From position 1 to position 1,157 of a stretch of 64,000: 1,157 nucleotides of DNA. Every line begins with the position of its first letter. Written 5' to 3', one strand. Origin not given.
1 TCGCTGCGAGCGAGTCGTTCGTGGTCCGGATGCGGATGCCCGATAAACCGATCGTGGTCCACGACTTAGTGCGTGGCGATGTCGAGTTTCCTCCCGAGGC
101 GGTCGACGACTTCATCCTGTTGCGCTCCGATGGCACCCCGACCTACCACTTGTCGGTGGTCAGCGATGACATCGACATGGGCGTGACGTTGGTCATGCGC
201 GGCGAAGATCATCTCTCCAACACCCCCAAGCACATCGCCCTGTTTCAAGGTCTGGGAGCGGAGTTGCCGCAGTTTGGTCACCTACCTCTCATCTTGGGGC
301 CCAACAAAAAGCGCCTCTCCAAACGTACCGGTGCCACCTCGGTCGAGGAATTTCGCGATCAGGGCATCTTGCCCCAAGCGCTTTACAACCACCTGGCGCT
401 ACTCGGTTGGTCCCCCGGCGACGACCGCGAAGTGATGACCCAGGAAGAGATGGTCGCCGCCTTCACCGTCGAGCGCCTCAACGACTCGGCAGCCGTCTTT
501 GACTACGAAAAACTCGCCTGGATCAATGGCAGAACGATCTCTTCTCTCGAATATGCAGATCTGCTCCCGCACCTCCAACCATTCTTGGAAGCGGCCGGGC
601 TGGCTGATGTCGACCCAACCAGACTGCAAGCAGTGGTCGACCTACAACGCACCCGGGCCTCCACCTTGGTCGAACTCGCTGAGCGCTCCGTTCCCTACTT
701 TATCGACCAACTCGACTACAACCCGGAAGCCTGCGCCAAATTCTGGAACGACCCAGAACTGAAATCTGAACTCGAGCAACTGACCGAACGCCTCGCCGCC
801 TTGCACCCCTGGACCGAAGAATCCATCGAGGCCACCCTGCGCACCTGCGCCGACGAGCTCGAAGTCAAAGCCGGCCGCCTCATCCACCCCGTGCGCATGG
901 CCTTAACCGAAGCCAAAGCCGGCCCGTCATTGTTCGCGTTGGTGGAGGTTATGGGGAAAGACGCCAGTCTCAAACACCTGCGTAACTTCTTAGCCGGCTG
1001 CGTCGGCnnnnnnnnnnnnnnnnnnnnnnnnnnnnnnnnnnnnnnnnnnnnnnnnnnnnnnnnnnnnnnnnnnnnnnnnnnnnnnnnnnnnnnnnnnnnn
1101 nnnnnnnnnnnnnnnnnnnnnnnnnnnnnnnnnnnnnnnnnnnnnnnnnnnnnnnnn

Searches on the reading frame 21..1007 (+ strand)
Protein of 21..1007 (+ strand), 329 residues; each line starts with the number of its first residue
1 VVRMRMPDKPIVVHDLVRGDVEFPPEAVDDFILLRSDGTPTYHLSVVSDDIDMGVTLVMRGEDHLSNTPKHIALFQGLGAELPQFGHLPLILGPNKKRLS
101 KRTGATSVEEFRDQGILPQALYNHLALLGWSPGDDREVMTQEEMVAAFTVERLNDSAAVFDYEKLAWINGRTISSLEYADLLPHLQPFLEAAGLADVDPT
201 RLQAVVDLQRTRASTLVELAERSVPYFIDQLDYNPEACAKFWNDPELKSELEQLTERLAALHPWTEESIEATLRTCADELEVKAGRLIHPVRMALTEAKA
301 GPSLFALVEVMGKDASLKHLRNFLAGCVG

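Call 7: find_related_loci(query=window:21-1007:+, collection=genome_contigs, flank=10000)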
Query window:21-1007:+ (329 aa) in genome_contigs; peptide patterns used: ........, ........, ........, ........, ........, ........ (x = any residue, [..] = any of these).
235 stretches matched a pattern; 33 encode a relative of the query (tblastn E <= 1e-3); 33 distinct loci.
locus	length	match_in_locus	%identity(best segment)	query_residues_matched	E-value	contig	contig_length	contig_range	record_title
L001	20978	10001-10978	84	1-326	0e+0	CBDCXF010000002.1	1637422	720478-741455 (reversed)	MAG: Candidatus Multivoradales bacterium isolate 40da4510-5dea-4444-a7fb-8fa58cfcf4e7 genome assembly, contig: contig_2,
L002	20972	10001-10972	46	2-320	7e-88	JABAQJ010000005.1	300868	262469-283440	MAG: Gemmatimonadaceae bacterium isolate Bin_122_2R c_000000000157, whole genome shotgun sequence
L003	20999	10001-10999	45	2-325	1e-82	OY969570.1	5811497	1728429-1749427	MAG: uncultured Gemmatimonadales bacterium isolate MFD02840.bin.c.1 genome assembly, chromosome: 1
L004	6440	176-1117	42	7-322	2e-80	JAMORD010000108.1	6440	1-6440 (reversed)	MAG: bacterium isolate 4561-380_metabat1_scaf2bin.008 4561-380_scaffold_2671_c1, whole genome shotgun sequence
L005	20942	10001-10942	42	7-322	2e-80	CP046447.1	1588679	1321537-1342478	Bacterium 3DAC strain 3DAC chromosome, complete genome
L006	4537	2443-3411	40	2-322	2e-76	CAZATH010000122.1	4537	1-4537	MAG TPA_asm: uncultured bacterium isolate SRP163575_co1_394 genome assembly, contig: NODE_41510_length_4537_cov_2.996207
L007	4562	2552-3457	41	29-325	5e-74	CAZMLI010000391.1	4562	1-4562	MAG TPA_asm: uncultured Planctomycetota bacterium isolate SRP215229_co1_161 genome assembly, contig: NODE_15053_length_4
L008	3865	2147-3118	42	2-324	9e-73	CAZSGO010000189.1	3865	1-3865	MAG TPA_asm: uncultured bacterium isolate binchicken_co42_491 genome assembly, contig: NODE_49426_length_3865_cov_8.7181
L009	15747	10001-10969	40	2-320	1e-70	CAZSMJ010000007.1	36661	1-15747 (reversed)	MAG TPA_asm: uncultured Acidimicrobiaceae bacterium isolate SRP136066_co1_281 genome assembly, contig: NODE_863_length_3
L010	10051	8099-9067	39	2-320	2e-70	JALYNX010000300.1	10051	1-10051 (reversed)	MAG: Actinomycetota bacterium isolate DRA bin11 SD1704_k127_908043, whole genome shotgun sequence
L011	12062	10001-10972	37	1-320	3e-69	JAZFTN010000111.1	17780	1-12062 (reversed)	MAG: Acidimicrobiia bacterium isolate BS2bin.34 BS2bin.34_111, whole genome shotgun sequence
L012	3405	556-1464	42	2-296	9e-70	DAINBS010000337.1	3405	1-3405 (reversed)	MAG TPA_asm: Gemmatimonadales bacterium isolate CTOTU25590 NODE_23467_length_3405_cov_5.103582, whole genome shotgun seq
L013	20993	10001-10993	36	2-325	1e-68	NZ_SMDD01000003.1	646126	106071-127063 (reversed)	Laceyella sacchari strain DSM 43356 Ga0244645_103, whole genome shotgun sequence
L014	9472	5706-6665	38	2-326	7e-65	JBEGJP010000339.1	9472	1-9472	MAG: Pseudomonadota bacterium isolate NASQAN2015_172_B_bin.31 scaffold_395970, whole genome shotgun sequence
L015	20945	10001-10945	38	2-321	2e-64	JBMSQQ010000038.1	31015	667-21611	MAG: Silvanigrellaceae bacterium isolate ARD_V5_S3_50percent_ser_metabat.34 NODE_190_length_31015_cov_4.833172, whole ge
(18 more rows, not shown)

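Call 8: search_protein_families(library=pfam, proteins=[window:21-1007:+], max_evalue=0.01)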
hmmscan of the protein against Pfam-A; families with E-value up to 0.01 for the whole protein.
window:21-1007:+ (329 aa): 2 families
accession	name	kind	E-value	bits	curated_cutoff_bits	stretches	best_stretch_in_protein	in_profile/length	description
PF00749.27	tRNA-synt_1c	-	1.9e-44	152.3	23.4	1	1-167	145-314/314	tRNA synthetases class I (E and Q), catalytic domain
PF19269.4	Anticodon_2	-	2.2e-31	109.6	23.6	1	181-323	2-140/141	Anticodon binding domain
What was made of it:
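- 21..1010 (+): 3' part of gltX (glutamyl-tRNA synthetase), convergent with the tRNA genes. Pfam tRNA-synt_1c E 1.9e-44 and Anticodon_2 E 2.2e-31 (call 8).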

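Call 24: find_related_loci(query=A3, collection=metagenome_contigs, flank=10000)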
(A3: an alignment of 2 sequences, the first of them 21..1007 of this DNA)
Query A3 (329 aa) in metagenome_contigs; peptide patterns used: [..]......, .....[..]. (x = any residue, [..] = any of these).
545 stretches matched a pattern, but none encodes a relative of the query by tblastn (E <= 1e-3).

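Call 25: find_homologous_proteins(query=window:21-1007:+, max_evalue=1e-60)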
Query window:21-1007:+ (329 aa): 7423 proteins with E <= 1e-60 among 8000 candidates; the best 120 are listed.
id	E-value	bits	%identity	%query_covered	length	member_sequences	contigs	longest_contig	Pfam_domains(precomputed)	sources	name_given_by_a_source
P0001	9.1e-183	625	84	99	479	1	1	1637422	PF19269.5,PF00749.28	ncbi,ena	-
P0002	3.2e-167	574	79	98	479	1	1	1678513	PF19269.5,PF00749.28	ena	-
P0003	7.0e-167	572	78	99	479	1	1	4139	PF19269.5,PF00749.28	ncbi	-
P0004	3.1e-143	495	70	98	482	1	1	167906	PF19269.5,PF00749.28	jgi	jgi:glutamyl-tRNA synthetase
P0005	1.4e-139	483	67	98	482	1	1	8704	PF19269.5,PF00749.28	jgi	jgi:glutamyl-tRNA synthetase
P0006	1.5e-136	473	65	98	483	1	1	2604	PF19269.5,PF00749.28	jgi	jgi:glutamyl-tRNA synthetase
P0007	2.9e-136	472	66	98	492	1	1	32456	PF19269.5,PF00749.28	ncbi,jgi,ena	ncbi:MAG TPA: glutamate--tRNA ligase [Thermoanaerobaculia bacterium]|jgi:glutamyl-tRNA synthetase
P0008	3.2e-136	472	66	99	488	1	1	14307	PF19269.5,PF00749.28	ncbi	ncbi:MAG TPA: glutamate--tRNA ligase [Thermoanaerobaculia bacterium]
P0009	9.4e-135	467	65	98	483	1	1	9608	PF19269.5,PF00749.28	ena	-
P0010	1.2e-134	467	65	98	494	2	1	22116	PF19269.5,PF00749.28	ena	-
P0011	1.7e-134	466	66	98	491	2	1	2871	PF19269.5,PF00749.28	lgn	-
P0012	1.9e-134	466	66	100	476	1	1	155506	PF19269.5,PF00749.28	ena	-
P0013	2.0e-134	466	65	98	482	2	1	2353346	PF19269.5,PF00749.28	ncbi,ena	-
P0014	7.0e-134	464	64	99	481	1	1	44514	PF19269.5,PF00749.28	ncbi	-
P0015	7.8e-134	464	66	99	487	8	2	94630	PF19269.5,PF00749.28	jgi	-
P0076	2.1e-130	453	68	99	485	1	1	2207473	PF19269.5,PF00749.28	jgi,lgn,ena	-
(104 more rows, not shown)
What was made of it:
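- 21..1010 (+): 84% identical to the GluRS of L001 (calls 7, 25).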

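Call 26: find_encoding_contigs(protein=P0002, flank=10000, max_places=2)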
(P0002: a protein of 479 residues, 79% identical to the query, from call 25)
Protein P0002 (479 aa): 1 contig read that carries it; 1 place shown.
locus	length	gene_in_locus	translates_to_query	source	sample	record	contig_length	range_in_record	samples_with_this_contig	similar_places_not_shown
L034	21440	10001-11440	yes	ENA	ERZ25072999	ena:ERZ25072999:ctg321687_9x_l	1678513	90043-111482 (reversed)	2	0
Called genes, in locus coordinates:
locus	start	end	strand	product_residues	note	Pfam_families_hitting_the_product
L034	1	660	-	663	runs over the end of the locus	PF00456:Transketolase_N, PF02779:Transket_pyr, PF02780:Transketolase_C, PF22613:Transketolase_C_1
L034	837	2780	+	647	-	PF04932:Wzy_C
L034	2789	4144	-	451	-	PF07394:DUF1501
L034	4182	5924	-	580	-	PF08811:DUF1800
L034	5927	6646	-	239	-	-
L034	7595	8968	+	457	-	PF00171:Aldedh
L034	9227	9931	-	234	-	PF00657:Lipase_GDSL, PF13472:Lipase_GDSL_2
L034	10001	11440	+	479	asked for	PF00749:tRNA-synt_1c, PF19269:Anticodon_2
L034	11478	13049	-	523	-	PF11617:Cu-binding_MopE, PF00526:Dicty_CTDC (weak)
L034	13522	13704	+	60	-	-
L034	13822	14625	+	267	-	PF00892:EamA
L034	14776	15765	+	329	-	PF01547:SBP_bac_1, PF13531:SBP_bac_11, PF13416:SBP_bac_8, PF13343:SBP_bac_6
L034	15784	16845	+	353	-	PF00005:ABC_tran, PF13304:AAA_21 (faint), PF08402:TOBE_2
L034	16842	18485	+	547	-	PF00528:BPD_transp_1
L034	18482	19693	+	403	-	PF07690:MFS_1, PF12832:MFS_1_like (weak), PF13347:MFS_2 (faint), PF00083:Sugar_tr, PF07690:MFS_1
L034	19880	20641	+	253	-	PF03239:FTR1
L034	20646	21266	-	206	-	PF01553:Acyltransferase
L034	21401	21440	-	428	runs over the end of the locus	PF00890:FAD_binding_2, PF01266:DAO (weak), PF01494:FAD_binding_3, PF04820:Trp_halogenase, PF07992:Pyr_redox_2 (weak), PF12831:FAD_oxidored, PF13450:NAD_binding_8 (weak), PF04820:Trp_halogenase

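Call 27: find_encoding_contigs(protein=P0003, flank=10000, max_places=2)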
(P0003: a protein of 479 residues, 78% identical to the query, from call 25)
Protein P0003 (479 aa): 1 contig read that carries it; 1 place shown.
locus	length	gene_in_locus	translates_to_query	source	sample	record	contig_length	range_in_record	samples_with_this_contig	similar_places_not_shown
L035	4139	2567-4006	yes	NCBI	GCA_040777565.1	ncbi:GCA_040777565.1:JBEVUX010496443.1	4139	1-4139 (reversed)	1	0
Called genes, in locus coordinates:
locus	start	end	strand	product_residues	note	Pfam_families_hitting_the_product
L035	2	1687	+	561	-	?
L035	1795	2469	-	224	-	PF00657:Lipase_GDSL, PF13472:Lipase_GDSL_2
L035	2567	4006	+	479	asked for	PF00749:tRNA-synt_1c, PF19269:Anticodon_2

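Call 28: find_encoding_contigs(protein=P0004, flank=10000, max_places=2)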
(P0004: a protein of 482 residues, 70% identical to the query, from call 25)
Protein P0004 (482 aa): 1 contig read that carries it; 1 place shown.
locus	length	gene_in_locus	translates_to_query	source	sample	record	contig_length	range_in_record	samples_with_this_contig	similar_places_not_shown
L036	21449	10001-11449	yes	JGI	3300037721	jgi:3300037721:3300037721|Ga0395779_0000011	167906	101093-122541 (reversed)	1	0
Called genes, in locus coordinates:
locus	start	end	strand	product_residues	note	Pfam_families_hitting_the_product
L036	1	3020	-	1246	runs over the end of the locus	-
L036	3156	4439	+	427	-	PF02403:Seryl_tRNA_N, PF00587:tRNA-synt_2b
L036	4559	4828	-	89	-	-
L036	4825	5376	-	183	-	PF13274:SocA_Panacea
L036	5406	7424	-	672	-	PF00456:Transketolase_N, PF02779:Transket_pyr, PF02780:Transketolase_C, PF22613:Transketolase_C_1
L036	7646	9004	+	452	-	PF00171:Aldedh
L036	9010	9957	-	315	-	PF00582:Usp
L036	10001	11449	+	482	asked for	PF00749:tRNA-synt_1c, PF19269:Anticodon_2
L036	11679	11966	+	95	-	PF01909:NTP_transf_2, PF18765:Polbeta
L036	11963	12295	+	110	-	PF01934:HepT-like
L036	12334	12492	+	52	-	PF07362:CcdA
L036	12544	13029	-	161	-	-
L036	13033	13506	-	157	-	PF06445:GyrI-like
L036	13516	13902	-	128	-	PF18899:DUF5655 (weak), PF08818:DUF1801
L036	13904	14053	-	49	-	-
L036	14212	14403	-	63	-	-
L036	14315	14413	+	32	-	-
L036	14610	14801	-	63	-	-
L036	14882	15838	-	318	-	PF02037:SAP (weak)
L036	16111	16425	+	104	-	-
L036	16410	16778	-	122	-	PF20434:BD-FAE, PF07859:Abhydrolase_3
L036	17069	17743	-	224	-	-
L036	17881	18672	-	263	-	-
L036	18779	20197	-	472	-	PF08239:SH3_3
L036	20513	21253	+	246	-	PF00775:Dioxygenase_C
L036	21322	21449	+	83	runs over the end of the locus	-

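Call 31: find_encoding_contigs(protein=P0076, flank=10000, max_places=1)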
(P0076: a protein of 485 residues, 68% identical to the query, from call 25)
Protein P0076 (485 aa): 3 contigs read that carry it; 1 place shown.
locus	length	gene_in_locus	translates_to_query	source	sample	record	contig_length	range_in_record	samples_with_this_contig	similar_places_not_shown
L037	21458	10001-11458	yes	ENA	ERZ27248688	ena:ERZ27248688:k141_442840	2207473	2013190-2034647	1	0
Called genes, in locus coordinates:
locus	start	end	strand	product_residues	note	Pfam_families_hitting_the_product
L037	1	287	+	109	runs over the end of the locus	-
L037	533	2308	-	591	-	PF00884:Sulfatase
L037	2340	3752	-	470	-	PF00884:Sulfatase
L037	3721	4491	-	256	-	PF01048:PNP_UDP_1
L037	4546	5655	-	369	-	PF16822:ALGX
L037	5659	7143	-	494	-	PF03062:MBOAT, PF13813:MBOAT_2 (weak)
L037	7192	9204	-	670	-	PF00456:Transketolase_N, PF02779:Transket_pyr, PF22613:Transketolase_C_1, PF02780:Transketolase_C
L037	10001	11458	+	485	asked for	PF00749:tRNA-synt_1c, PF19269:Anticodon_2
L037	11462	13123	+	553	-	PF13522:GATase_6, PF13537:GATase_7, PF12481:DUF3700, PF00733:Asn_synthase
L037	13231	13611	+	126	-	PF00392:GntR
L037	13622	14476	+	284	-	-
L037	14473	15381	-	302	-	PF13796:Sensor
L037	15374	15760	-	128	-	PF03551:PadR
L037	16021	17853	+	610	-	PF00884:Sulfatase, PF01663:Phosphodiest (faint), PF16347:SGSH_C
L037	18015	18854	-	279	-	PF12833:HTH_18, PF00165:HTH_AraC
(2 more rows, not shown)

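Call 32: find_encoding_contigs(protein=P0013, flank=10000, max_places=1)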
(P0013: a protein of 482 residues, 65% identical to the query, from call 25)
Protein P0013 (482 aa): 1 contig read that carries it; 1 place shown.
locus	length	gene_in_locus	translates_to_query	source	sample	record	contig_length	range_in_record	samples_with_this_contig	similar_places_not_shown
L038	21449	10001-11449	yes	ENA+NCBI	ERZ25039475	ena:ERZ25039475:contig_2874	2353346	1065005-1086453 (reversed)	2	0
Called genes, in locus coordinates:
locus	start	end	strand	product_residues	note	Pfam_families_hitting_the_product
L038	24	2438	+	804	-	PF25778:DUF7948, PF06739:SBBP (weak)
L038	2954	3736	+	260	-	PF20613:HipA_2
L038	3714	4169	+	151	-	PF11236:DUF3037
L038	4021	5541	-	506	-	-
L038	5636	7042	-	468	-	-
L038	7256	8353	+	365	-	-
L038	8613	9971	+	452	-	PF00171:Aldedh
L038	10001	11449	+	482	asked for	PF00749:tRNA-synt_1c, PF19269:Anticodon_2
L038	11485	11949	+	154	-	PF08818:DUF1801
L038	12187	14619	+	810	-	PF12704:MacB_PCD, PF02687:FtsX, PF12704:MacB_PCD, PF02687:FtsX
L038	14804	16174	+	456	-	PF13289:SIR2_2, PF13676:TIR_2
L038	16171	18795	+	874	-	PF20703:nSTAND1, PF24797:Beta-prop_WDR35_TULP_N, PF24814:WD40_Prp19, PF00400:WD40, PF23381:Beta-prop_IFT122_1st, PF23389:Beta-prop_WDR19_1st, PF23414:Beta-prop_EML_2, PF24105:Beta-prop_CAF1B_HIR1, +87 more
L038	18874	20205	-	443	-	PF20308:TPR-S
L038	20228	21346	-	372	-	PF01734:Patatin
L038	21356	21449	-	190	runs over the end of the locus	-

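Call 33: find_encoding_contigs(protein=P0005, flank=10000, max_places=1)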
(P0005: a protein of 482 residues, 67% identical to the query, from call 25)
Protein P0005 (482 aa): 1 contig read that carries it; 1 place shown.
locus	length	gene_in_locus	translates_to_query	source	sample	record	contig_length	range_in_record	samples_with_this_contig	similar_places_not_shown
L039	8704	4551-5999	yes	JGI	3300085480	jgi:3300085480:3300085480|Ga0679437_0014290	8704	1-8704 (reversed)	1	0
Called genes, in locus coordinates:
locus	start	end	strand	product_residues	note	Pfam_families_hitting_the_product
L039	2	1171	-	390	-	?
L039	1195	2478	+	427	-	PF02403:Seryl_tRNA_N, PF00587:tRNA-synt_2b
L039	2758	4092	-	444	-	PF00072:Response_reg, PF00158:Sigma54_activat, PF14532:Sigma54_activ_2, PF01078:Mg_chelatase (faint), PF07728:AAA_5, PF25601:AAA_lid_14, PF02954:HTH_8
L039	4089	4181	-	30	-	-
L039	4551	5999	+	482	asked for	PF00749:tRNA-synt_1c, PF19269:Anticodon_2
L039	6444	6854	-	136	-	PF00903:Glyoxalase, PF06983:3-dmu-9_3-mt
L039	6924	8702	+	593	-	?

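Call 50: search_protein_families(library=pfam, proteins=[L001:11031-11681:-, L034:11481-13049:-, L034:13522-13701:+, L036:11679-11963:+, L039:6447-6854:-], max_evalue=0.01)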
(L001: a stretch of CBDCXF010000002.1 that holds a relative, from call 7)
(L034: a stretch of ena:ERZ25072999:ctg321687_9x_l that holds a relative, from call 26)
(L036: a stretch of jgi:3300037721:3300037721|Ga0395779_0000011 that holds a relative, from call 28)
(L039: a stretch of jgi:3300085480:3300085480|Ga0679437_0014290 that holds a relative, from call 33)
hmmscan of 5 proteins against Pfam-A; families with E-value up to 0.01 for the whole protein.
L001:11031-11681:- (217 aa): 1 family
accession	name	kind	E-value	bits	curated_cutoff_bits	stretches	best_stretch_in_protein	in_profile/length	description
PF01471.23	PG_binding_1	-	5e-06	27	23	1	101-153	4-57/57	Putative peptidoglycan binding domain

L034:11481-13049:- (523 aa): 3 families
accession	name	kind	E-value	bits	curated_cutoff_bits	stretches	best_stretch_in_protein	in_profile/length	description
PF11617.13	Cu-binding_MopE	-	3.4e-19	69.2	27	2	315-345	1-30/30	Putative metal-binding motif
PF00526.23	Dicty_CTDC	-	4.6e-06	26.8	27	1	401-423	2-24/24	Dictyostelium (slime mold) repeat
PF25788.1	Ig_Rha78A_N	-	0.00045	20.9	27.4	1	40-130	10-100/105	Rha78A-like, N-terminal immunoglobulin domain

L034:13522-13701:+ (60 aa): 0 families

L036:11679-11963:+ (95 aa): 3 families
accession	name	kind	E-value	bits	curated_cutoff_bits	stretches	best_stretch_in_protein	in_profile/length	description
PF01909.29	NTP_transf_2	-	3.8e-14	53.3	21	1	22-91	14-89/93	Nucleotidyltransferase domain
PF18765.7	Polbeta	-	8.3e-12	45.5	26.9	1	22-92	13-84/93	Polymerase beta, Nucleotidyltransferase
PF22600.2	MTPAP-like_central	-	0.0013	19.2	27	1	23-53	40-69/139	Poly(A) RNA polymerase, mitochondrial-like, central palm domain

L039:6447-6854:- (136 aa): 2 families
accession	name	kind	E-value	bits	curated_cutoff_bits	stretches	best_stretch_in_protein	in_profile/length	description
PF06983.19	3-dmu-9_3-mt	-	3.5e-12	47.3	24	1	3-130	3-115/116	3-demethylubiquinone-9 3-methyltransferase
PF00903.31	Glyoxalase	-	7.5e-10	39.7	20.6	1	3-129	2-120/121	Glyoxalase/Bleomycin resistance protein/Dioxygenase superfamily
